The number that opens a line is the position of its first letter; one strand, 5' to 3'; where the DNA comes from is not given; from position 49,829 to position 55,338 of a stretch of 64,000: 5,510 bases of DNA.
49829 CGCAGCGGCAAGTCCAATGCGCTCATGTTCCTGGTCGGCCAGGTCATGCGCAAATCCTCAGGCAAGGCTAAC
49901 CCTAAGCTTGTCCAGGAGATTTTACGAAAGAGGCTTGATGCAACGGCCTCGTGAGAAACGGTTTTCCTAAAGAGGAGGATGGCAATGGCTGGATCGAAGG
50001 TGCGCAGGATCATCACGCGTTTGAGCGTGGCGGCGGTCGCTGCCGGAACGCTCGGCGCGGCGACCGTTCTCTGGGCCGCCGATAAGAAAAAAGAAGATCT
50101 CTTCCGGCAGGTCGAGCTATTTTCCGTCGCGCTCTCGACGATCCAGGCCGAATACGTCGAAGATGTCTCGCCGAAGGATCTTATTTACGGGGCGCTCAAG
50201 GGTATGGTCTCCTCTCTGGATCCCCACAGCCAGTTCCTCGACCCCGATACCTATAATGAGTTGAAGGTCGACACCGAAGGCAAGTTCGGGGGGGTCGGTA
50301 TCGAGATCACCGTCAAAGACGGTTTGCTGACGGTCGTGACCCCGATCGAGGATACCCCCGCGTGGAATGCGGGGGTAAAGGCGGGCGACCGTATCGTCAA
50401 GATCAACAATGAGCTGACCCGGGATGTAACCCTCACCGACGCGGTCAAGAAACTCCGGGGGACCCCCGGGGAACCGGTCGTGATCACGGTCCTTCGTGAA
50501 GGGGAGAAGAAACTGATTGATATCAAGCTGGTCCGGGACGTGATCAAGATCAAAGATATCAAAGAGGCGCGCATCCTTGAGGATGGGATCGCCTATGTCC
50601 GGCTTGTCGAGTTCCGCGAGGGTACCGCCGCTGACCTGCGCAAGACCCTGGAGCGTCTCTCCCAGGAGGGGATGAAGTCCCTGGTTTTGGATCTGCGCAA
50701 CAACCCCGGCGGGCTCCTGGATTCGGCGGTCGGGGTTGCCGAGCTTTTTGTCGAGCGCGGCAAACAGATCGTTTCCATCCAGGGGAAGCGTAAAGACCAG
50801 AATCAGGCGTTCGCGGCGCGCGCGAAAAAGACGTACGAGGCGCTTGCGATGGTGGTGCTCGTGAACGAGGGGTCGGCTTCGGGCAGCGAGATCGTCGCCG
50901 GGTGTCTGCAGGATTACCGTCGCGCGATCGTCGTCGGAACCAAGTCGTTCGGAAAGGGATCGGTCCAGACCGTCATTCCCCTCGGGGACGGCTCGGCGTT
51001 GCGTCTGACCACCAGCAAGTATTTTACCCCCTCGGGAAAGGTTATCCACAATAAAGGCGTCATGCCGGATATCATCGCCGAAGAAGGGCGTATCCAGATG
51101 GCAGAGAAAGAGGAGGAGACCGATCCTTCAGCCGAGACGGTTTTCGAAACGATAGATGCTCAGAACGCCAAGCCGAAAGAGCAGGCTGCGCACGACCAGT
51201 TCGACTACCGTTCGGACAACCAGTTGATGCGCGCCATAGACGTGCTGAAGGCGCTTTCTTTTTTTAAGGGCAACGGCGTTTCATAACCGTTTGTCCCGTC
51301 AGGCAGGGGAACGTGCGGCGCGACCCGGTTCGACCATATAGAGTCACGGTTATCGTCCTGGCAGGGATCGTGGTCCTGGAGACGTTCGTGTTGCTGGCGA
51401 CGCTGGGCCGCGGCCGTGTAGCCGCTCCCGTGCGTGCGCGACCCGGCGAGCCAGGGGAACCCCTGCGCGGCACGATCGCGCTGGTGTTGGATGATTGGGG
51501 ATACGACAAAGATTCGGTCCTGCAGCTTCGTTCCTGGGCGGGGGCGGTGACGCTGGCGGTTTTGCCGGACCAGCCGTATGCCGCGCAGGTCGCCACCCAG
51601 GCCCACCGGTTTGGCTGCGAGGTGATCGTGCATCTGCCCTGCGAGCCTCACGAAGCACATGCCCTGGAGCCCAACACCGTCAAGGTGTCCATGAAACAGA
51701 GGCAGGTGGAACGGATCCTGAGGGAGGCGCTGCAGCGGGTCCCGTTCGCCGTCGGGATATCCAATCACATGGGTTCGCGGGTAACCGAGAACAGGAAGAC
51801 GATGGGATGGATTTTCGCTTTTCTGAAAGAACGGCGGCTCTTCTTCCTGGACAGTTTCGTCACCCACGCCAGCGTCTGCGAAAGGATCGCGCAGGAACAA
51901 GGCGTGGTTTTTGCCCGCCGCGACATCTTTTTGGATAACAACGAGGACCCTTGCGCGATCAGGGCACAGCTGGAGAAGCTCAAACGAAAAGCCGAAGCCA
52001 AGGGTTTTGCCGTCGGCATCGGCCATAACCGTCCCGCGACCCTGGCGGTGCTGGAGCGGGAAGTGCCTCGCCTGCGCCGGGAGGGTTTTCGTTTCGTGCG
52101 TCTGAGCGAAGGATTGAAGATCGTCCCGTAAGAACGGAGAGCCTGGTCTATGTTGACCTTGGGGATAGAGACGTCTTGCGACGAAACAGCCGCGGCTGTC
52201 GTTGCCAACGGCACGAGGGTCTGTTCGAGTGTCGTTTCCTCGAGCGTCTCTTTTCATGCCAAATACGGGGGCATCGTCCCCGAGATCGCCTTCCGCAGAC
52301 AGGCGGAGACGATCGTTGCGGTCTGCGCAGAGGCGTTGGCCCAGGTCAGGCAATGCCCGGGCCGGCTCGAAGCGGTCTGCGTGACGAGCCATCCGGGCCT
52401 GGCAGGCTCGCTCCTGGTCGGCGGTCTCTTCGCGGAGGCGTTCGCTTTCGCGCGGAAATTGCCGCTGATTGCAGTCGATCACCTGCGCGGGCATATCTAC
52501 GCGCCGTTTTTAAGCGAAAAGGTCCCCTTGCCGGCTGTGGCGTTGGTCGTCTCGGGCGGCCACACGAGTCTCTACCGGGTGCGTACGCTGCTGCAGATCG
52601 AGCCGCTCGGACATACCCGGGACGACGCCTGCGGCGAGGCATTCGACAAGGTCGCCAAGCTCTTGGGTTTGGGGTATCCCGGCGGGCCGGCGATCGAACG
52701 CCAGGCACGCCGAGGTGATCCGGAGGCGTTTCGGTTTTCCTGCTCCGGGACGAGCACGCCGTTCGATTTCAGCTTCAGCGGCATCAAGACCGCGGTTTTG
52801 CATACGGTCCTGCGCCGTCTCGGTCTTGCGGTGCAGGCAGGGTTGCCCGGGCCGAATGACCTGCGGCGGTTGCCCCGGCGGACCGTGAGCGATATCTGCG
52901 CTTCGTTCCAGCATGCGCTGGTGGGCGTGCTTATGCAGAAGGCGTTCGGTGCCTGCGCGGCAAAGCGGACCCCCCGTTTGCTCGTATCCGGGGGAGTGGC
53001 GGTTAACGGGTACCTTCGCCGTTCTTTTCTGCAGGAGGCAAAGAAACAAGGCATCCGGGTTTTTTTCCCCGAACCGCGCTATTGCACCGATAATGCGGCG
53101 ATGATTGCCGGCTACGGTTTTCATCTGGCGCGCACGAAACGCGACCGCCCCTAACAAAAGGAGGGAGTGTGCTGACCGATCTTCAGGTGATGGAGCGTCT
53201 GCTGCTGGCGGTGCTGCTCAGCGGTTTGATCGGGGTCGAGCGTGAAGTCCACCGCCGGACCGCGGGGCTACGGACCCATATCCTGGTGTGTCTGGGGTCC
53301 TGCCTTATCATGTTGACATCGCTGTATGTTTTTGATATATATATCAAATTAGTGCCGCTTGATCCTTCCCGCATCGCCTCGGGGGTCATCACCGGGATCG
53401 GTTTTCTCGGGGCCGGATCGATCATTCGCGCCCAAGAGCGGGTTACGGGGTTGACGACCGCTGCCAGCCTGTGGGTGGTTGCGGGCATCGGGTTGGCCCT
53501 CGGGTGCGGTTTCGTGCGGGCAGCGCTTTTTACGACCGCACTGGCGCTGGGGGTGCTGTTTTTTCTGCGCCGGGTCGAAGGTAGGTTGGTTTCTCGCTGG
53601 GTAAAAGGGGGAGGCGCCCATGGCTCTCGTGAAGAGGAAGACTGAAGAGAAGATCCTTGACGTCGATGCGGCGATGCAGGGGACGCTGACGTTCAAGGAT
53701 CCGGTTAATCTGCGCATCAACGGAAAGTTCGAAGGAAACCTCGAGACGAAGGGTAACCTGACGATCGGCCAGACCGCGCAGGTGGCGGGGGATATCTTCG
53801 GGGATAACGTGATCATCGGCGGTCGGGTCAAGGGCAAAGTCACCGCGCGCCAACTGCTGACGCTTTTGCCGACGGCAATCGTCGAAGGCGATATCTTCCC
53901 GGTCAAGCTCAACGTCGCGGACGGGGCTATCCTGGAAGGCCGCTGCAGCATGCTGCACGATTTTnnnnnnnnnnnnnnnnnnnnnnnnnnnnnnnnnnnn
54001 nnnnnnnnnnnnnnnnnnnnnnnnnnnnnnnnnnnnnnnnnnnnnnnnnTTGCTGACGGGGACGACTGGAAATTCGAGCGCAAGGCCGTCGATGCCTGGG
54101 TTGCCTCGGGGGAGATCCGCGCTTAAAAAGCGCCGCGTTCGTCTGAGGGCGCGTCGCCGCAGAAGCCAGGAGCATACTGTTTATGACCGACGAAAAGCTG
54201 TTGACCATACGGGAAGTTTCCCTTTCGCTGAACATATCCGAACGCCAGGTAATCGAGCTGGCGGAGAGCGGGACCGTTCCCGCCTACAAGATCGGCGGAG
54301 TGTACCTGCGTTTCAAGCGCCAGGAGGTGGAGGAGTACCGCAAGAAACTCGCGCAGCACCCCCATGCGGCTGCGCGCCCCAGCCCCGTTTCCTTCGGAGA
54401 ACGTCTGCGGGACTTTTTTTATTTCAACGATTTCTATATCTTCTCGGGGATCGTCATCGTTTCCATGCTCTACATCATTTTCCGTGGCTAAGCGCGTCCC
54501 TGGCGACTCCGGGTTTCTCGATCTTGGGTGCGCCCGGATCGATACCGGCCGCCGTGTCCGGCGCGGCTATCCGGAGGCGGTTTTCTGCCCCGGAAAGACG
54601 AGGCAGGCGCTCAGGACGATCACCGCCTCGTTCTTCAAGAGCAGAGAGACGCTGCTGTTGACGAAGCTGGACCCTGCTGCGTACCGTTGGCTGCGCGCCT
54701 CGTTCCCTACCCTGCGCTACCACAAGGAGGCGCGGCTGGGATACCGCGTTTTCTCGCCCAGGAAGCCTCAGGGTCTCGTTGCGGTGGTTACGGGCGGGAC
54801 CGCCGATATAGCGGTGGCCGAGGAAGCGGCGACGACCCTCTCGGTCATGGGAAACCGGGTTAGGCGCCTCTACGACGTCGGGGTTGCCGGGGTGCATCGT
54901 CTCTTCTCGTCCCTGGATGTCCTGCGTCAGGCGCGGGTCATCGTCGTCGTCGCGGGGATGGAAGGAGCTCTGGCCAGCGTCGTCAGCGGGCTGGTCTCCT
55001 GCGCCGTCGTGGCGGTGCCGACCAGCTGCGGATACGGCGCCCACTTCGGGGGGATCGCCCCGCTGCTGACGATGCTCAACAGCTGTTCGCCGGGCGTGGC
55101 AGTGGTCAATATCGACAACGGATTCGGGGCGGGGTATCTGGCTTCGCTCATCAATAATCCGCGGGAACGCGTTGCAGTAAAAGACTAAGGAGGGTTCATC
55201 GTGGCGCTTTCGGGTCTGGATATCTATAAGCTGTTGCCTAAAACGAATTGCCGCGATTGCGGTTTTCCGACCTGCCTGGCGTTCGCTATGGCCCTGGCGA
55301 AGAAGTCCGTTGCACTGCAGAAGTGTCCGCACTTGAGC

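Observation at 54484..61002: Partial Wood-Ljungdahl corrinoid module (acsC-RACo-cooC-acsD-acsE) without CODH/ACS catalytic genes in cis, preceded by larB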

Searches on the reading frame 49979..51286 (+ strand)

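Call 4: search_protein_families(library=pfam, proteins=[window:49979-51286:+])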
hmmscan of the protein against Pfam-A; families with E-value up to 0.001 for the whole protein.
window:49979-51286:+ (435 aa): 5 families
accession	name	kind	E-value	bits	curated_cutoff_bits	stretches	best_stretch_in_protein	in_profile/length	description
PF03572.23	Peptidase_S41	-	2.5e-54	183.7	24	1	204-365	2-163/165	Peptidase family S41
PF17820.7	PDZ_6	-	2.8e-13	49.8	27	1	119-173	2-54/54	PDZ domain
PF13180.12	PDZ_2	-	1.7e-11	44.7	27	1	104-184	1-80/80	PDZ domain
PF22694.1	CtpB_N-like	-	1.7e-09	38.5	27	1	36-91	29-85/85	Activating protease CtpB N-terminal domain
PF00595.29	PDZ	-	1.9e-08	35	23.2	1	100-170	7-79/81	PDZ domain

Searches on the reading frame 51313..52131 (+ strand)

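Call 4: search_protein_families(library=pfam, proteins=[window:51313-52131:+])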
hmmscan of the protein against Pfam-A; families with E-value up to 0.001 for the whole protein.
window:51313-52131:+ (272 aa): 1 family
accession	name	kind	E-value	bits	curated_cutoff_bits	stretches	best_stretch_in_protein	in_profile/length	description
PF04748.18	Polysacc_deac_2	-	1.5e-68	230.5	27.5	1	57-266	1-210/212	Divergent polysaccharide deacetylase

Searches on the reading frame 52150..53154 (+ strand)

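Call 4: search_protein_families(library=pfam, proteins=[window:52150-53154:+])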
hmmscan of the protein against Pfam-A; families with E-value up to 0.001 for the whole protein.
window:52150-53154:+ (334 aa): 2 families
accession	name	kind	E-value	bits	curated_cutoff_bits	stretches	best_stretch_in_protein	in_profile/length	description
PF00814.31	TsaD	-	7.9e-80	268.8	24.8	1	24-320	2-263/264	tRNA N6-adenosine threonylcarbamoyltransferase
PF22521.2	HypF_C_2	-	6.1e-07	29.9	27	1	244-314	164-234/241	Carbamoyltransferase, Kae1-like Domain, second subdomain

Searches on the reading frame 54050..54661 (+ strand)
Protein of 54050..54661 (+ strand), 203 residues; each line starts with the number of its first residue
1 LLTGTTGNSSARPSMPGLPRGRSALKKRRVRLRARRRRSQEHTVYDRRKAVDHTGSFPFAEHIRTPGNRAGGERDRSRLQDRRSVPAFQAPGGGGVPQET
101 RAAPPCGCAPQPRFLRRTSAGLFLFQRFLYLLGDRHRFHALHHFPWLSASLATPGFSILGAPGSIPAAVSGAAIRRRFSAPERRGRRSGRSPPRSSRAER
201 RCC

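Call 4: search_protein_families(library=pfam, proteins=[window:54050-54661:+])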
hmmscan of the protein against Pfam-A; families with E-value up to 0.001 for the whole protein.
window:54050-54661:+ (203 aa): 0 families

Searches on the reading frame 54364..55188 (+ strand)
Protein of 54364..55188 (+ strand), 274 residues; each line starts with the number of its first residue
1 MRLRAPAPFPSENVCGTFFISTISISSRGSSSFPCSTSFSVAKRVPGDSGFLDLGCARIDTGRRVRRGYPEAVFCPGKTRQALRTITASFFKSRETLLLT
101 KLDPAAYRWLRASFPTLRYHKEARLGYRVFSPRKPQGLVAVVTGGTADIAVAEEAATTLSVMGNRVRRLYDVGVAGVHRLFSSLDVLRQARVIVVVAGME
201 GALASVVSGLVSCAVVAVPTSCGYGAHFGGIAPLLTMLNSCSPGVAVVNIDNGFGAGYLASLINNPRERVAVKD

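Call 3: search_protein_families(library=pfam, proteins=[window:54364-55188:+])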
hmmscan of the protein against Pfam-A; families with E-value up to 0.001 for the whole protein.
window:54364-55188:+ (274 aa): 1 family
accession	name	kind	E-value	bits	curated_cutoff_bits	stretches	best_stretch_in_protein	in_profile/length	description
PF00731.26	AIRC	-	3.9e-12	46.4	30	1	139-263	2-126/148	AIR carboxylase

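Call 6: search_protein_families(library=ncbifam, proteins=[window:54364-55188:+])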
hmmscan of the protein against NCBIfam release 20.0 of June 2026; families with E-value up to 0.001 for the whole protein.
window:54364-55188:+ (274 aa): 3 families
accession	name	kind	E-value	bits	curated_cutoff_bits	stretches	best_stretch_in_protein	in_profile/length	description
NF033503.1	LarB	equivalog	1.9e-82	276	175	1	59-265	1-208/209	nickel pincer cofactor biosynthesis protein LarB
TIGR01162.1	purE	equivalog_domain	2.7e-06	27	149.6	1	139-261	1-123/156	5-(carboxyamino)imidazole ribonucleotide mutase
NF004742.0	PRK06076.1-3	equivalog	0.00017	20.9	531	1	105-134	308-337/356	NADH-quinone oxidoreductase subunit NuoH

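Call 12: list_cluster_members(proteins=[P0001, window:54364-55188:+, window:56534-58486:+, window:59217-60179:+, window:60214-61002:+, window:58483-59229:+])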
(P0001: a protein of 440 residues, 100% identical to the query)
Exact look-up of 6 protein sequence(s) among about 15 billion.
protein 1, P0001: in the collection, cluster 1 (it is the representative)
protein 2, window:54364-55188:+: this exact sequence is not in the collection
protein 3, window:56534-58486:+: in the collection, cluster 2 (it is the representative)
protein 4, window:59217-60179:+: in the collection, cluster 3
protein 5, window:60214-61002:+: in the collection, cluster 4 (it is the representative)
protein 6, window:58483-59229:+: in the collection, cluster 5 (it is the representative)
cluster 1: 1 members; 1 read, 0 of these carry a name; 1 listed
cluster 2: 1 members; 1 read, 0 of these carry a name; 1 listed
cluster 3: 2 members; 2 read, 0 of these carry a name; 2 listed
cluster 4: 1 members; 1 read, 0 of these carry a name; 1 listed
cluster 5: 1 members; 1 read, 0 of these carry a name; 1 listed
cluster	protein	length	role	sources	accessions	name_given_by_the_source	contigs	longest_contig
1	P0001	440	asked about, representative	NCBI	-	-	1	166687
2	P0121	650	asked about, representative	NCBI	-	-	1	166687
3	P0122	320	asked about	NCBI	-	-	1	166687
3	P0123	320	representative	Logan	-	-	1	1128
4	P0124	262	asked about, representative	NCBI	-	-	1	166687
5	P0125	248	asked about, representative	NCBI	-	-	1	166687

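Call 54: search_solved_structures(query=window:54484-55188:+, show_alignments=2, max_evalue=0.001)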
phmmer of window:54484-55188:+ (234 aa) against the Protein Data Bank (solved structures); distinct sequences matched with E-value up to 0.001: 4.
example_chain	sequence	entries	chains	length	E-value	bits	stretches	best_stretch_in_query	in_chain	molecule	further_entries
8soq_A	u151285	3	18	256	4e-64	219.7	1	13-225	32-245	Pyridinium-3,5-biscarboxylic acid mononucleotide synthase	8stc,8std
7mj0_A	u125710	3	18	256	9.6e-64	218.4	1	13-225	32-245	Pyridinium-3,5-biscarboxylic acid mononucleotide synthase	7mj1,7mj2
2ywx_A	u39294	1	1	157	1.3e-06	31.6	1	99-222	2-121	Phosphoribosylaminoimidazole carboxylase catalytic subunit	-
5c5d_A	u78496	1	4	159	0.0009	22.3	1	98-205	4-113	phosphoribosylaminoimidazole carboxylase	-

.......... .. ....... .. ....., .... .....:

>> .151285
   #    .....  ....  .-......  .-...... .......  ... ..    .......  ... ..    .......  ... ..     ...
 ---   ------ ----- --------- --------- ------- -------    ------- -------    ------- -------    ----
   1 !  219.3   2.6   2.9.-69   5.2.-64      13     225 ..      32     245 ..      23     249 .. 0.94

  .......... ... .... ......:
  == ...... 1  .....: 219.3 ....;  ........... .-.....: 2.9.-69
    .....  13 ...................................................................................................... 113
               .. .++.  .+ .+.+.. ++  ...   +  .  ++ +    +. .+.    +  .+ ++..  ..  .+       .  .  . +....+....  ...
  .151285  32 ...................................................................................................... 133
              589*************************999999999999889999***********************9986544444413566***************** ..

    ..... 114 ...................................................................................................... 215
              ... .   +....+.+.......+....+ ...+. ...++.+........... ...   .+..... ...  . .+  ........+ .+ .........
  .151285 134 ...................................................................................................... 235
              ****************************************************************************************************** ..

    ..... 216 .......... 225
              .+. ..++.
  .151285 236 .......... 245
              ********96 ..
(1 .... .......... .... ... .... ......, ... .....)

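Call 85: search_protein_families(library=ncbifam, max_evalue=0.001, proteins=[window:54484-55188:+])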
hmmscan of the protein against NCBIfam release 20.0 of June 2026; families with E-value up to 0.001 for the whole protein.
window:54484-55188:+ (234 aa): 3 families
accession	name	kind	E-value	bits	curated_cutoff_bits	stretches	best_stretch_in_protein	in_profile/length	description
NF033503.1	LarB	equivalog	1.1e-82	276.8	175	1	19-225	1-208/209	nickel pincer cofactor biosynthesis protein LarB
TIGR01162.1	purE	equivalog_domain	1.8e-06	27.5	149.6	1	99-221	1-123/156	5-(carboxyamino)imidazole ribonucleotide mutase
NF004742.0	PRK06076.1-3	equivalog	0.00011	21.5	531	1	65-94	308-337/356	NADH-quinone oxidoreductase subunit NuoH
